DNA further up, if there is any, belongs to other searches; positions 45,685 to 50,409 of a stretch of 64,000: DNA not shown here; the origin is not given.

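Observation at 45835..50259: Giant (1,474-aa) flagellar cap protein FliD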

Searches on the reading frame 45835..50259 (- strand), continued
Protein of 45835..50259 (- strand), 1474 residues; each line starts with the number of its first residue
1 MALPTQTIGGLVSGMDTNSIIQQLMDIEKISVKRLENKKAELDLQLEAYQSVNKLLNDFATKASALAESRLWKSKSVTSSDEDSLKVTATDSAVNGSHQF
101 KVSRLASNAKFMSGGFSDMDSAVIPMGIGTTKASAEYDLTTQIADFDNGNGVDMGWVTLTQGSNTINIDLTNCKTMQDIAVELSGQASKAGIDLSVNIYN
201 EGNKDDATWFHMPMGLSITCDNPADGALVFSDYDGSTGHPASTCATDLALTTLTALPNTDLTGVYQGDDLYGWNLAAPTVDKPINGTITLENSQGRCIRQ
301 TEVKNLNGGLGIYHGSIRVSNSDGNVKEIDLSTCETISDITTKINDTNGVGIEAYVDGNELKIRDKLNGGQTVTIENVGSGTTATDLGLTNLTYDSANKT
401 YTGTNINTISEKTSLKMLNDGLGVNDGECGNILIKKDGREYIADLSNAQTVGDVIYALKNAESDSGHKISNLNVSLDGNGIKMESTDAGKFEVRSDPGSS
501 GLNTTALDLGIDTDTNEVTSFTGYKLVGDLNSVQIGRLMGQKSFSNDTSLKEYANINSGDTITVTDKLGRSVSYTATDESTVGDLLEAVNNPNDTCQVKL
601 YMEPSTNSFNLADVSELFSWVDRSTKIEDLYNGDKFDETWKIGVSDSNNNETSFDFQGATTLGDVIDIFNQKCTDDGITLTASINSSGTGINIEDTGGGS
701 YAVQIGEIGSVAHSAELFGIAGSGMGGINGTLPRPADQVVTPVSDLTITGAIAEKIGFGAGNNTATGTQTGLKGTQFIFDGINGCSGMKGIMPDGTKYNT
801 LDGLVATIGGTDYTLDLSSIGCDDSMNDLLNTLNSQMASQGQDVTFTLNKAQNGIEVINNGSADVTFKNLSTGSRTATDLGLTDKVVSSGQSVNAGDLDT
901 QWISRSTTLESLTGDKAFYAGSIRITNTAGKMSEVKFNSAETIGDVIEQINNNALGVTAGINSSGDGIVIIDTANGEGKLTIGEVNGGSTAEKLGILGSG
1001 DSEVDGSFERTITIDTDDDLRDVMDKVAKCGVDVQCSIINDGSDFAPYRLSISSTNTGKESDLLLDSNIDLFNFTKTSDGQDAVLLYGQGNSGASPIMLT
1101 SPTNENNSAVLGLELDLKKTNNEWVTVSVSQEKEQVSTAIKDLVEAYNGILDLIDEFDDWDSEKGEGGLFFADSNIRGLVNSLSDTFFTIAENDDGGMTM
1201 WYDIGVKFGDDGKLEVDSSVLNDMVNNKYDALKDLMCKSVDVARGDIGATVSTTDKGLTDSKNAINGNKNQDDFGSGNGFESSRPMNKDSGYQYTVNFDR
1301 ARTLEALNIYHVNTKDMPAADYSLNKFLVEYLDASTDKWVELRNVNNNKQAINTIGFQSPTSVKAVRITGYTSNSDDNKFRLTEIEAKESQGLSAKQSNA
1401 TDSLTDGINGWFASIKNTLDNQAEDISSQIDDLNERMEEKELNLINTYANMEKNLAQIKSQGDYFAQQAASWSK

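Call 19: search_solved_structures(query=window:45835-50259:-, max_evalue=0.01, show_alignments=2)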
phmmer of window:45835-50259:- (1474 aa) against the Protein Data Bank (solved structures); distinct sequences matched with E-value up to 0.01: 2.
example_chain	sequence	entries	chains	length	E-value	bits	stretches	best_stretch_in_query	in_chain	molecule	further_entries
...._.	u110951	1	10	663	3e-06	28.8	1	1008-1063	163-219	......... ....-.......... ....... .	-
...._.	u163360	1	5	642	5e-06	28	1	1007-1063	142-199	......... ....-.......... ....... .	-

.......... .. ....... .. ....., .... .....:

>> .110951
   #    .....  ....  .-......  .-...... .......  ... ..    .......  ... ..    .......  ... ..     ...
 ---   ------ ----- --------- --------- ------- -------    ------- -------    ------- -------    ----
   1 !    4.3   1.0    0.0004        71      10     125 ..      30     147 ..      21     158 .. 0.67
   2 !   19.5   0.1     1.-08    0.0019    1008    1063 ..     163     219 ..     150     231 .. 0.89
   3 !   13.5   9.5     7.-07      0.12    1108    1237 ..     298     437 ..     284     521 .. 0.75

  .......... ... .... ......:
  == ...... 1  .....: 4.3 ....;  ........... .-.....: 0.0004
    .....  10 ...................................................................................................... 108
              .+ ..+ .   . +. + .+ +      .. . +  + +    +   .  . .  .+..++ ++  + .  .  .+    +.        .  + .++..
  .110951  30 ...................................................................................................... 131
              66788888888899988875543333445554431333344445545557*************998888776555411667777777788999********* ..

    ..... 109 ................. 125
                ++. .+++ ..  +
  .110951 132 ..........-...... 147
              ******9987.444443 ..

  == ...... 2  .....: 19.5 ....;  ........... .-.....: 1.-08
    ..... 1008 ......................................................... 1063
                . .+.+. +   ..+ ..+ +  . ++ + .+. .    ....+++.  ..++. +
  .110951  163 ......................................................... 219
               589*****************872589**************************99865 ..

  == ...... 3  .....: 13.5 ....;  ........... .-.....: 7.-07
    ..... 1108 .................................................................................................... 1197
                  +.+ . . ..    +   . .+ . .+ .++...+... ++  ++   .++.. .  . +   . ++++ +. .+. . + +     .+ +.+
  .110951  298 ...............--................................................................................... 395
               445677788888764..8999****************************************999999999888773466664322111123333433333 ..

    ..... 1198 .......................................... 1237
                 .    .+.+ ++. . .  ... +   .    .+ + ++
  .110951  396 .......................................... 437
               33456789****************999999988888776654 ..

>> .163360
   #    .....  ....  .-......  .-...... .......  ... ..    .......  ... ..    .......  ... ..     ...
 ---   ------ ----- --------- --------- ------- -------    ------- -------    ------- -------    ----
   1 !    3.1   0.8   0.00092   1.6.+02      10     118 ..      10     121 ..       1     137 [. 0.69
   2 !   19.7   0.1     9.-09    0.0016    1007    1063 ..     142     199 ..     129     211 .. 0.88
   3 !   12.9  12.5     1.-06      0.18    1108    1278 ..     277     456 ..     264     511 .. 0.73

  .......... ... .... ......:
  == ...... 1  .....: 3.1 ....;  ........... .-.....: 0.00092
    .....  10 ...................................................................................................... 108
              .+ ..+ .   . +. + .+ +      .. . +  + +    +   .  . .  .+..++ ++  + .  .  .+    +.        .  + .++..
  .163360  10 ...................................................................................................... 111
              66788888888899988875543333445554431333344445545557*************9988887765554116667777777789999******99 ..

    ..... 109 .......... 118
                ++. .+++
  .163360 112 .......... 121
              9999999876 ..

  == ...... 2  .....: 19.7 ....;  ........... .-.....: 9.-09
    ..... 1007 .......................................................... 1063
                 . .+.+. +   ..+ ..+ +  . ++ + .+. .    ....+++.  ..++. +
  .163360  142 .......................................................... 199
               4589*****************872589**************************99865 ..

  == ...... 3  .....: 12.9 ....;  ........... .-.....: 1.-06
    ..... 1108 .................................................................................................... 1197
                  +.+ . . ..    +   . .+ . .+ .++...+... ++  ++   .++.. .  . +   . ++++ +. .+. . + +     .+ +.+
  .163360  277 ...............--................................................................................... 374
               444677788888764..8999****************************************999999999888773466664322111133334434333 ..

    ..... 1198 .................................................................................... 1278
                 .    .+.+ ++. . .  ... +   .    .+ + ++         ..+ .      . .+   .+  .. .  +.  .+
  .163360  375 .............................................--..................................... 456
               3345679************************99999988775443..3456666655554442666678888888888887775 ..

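Call 53: predict_structure(alignment_id=A1)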
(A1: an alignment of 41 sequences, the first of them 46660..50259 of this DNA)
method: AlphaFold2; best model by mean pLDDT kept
length: 1200 residues; sequences in the alignment: 41
mean_pLDDT: 84.9   pTM: 0.67
mean pLDDT of the five models: 84.9, 82.8, 81.8, 80.7, 80.2
residues with pLDDT >= 90: 451; 70-90: 652; 50-70: 69; < 50: 28
segments of 3 or more residues with pLDDT < 50: 1-16, 1195-1200
pLDDT, mean of each block of 10 residues (from residue 1): 34 47 67 78 83 87 83 87 91 88 92 92 86 80 82 90 91 91 91 86 80 83 79 88 91 79 80 83 88 88 90 92 90 91 91 91 87 89 93 87 93 90 86 92 93 95 91 93 93 85 87 92 91 88 76 81 87 90 88 76 73 69 83 84 92 92 93 93 82 87 88 88 86 65 76 83 76 69 78 85 91 92 91 94 92 92 91 82 88 88 87 73 88 88 89 83 85 79 88 88 85 92 90 87 90 89 88 90 86 81 83 90 89 85 87 84 75 82 70 44
secondary structure, 60 per line:
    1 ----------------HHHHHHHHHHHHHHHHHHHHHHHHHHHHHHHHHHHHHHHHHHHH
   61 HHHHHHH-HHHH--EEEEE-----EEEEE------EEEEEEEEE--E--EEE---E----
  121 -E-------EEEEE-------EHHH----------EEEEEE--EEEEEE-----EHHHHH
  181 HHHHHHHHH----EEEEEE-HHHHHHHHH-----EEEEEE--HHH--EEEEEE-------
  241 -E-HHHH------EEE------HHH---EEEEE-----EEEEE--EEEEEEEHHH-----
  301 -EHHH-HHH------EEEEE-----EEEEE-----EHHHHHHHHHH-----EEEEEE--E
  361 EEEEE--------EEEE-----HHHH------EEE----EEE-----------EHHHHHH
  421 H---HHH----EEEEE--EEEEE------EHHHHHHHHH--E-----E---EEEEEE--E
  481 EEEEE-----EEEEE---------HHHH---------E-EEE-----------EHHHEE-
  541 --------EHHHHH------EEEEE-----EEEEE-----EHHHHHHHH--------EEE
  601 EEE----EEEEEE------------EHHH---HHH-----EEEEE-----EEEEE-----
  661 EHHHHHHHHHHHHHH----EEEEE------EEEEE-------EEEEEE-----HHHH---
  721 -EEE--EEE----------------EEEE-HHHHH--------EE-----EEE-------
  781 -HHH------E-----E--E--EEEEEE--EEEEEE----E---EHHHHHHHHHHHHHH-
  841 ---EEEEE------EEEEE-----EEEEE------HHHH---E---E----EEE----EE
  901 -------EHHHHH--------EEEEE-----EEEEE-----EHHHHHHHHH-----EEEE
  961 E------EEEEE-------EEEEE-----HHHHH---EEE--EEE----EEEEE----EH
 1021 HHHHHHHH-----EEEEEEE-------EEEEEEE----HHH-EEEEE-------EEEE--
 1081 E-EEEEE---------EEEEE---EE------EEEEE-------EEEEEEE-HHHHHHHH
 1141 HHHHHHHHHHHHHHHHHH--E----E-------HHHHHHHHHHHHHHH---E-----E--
elements in order (helices of 4 or more, strands of 3 or more residues): H17-67 H69-72 E75-79 E85-89 E96-104 E110-112 E130-134 E156-161 E164-169 H176-189 E194-199 H201-209 E215-220 E228-233 H244-247 E254-256 E269-273 E279-283 E286-292 E316-320 E326-330 H337-346 E352-357 E360-365 E374-377 H383-386 E393-395 E400-402 H415-421 E432-436 E439-443 H451-459 E472-477 E480-485 E491-495 H505-508 E520-522 H550-554 E561-565 E571-575 H582-589 E598-603 E608-613 E641-645 E651-655 H662-675 E680-684 E691-695 E703-708 H714-717 E722-724 E727-729 E746-749 H751-755 E771-773 E803-808 E811-816 H826-839 E844-848 E855-859 E865-869 H876-879 E892-894 H909-913 E922-926 E932-936 H943-951 E957-961 E968-972 E980-984 H990-994 E998-1000 E1003-1005 E1010-1014 H1020-1028 E1034-1040 E1048-1054 E1063-1067 E1075-1078 E1083-1087 E1097-1101 E1113-1117 E1125-1131 H1133-1158 H1174-1188

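Call 56: fold_search(model_id=the predicted structure, library=pdb)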
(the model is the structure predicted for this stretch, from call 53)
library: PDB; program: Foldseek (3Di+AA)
matches with E <= 10: 601; with E <= 0.001: 36
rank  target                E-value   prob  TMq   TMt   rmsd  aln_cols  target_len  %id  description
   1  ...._X                1.5e-10  1.00  0.13  0.24   3.3       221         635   24  Campylobacter hook-filament junction-cap complex (released 2025-04-09)
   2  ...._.                6.6e-10  1.00  0.13  0.31   5.4       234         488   22  Structure of bacterial flagellar capping protein FliD (released 2020-05-27)
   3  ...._Z                7.5e-09  1.00  0.12  0.22   5.9       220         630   23  Campylobacter hook-filament junction-cap complex (released 2025-04-09)
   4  5h5v_C                4.2e-08  1.00  0.10  0.30  14.4       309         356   16  Crystal structure of the flagellar cap protein FliD D1-D2-D3 domains from Escherichia coli (released 2017-02-22)
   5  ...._Y                4.4e-08  1.00  0.13  0.23   5.8       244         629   21  Campylobacter hook-filament junction-cap complex (released 2025-04-09)
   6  9gnz_R                4.4e-08  1.00  0.11  0.25  13.8       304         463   14  Salmonella cap-filament complex (released 2025-04-09)
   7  9m67_A                6.3e-08  1.00  0.12  0.29   7.2       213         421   18  the flagellar filament cap FliD in complex with FliC (released 2025-12-03)
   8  9gnz_U                6.3e-08  1.00  0.12  0.27   6.8       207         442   19  Salmonella cap-filament complex (released 2025-04-09)
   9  9gnz_S                1.2e-07  1.00  0.11  0.26  15.2       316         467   16  Salmonella cap-filament complex (released 2025-04-09)
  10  9m6h_A                2.0e-07  1.00  0.11  0.25   7.5       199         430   20  structure of FliD-FliC at a 10:10 stoichiometry (released 2025-07-16)
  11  5h5v_E                2.2e-07  1.00  0.09  0.29  15.6       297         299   15  Crystal structure of the flagellar cap protein FliD D1-D2-D3 domains from Escherichia coli (released 2017-02-22)
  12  9m68_A                2.5e-07  1.00  0.12  0.30   6.8       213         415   20  the flagellar filament cap FliD in complex with FlgL (released 2025-12-03)
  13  9m6i_A                3.7e-07  1.00  0.12  0.31   7.0       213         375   20  structure of the FliD cap (released 2025-12-03)
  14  5h5v_D                3.9e-07  1.00  0.08  0.24  15.1       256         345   16  Crystal structure of the flagellar cap protein FliD D1-D2-D3 domains from Escherichia coli (released 2017-02-22)
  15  5h5v_A                4.3e-07  1.00  0.10  0.29  14.6       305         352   15  Crystal structure of the flagellar cap protein FliD D1-D2-D3 domains from Escherichia coli (released 2017-02-22)
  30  9au6_A                1.0e-04  0.25  0.06  0.07  28.2       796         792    8  Cryo-EM of Geovibrio thiophilus flagellum (released 2024-11-13)
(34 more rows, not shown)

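Call 59: find_encoding_contigs(protein=P0001, flank=10000, max_places=2)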
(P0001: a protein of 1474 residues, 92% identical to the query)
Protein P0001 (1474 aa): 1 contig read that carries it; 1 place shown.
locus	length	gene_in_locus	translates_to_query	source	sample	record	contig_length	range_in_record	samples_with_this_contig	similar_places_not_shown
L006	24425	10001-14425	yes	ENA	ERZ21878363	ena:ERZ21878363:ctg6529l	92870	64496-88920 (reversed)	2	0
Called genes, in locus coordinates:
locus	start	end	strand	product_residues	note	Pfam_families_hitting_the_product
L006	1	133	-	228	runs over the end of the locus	-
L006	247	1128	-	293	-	-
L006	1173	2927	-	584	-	-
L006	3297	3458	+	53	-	-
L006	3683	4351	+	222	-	PF02660:G3P_acyltransf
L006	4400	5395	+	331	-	PF01210:NAD_Gly3P_dh_N, PF07479:NAD_Gly3P_dh_C, PF20618:GPD_NAD_C_bact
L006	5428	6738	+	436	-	PF00815:Histidinol_dh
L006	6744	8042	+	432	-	PF00919:UPF0004, PF04055:Radical_SAM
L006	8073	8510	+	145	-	-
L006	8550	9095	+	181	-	-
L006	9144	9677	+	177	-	PF09832:DUF2059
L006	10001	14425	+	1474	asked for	PF02465:FliD_N, PF07195:FliD_C, PF00754:F5_F8_type_C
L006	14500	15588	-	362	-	PF01336:tRNA_anti-codon, PF07514:TraI_2 (weak), PF01966:HD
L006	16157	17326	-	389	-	PF13495:Phage_int_SAM_4 (faint), PF00589:Phage_integrase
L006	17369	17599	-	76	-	-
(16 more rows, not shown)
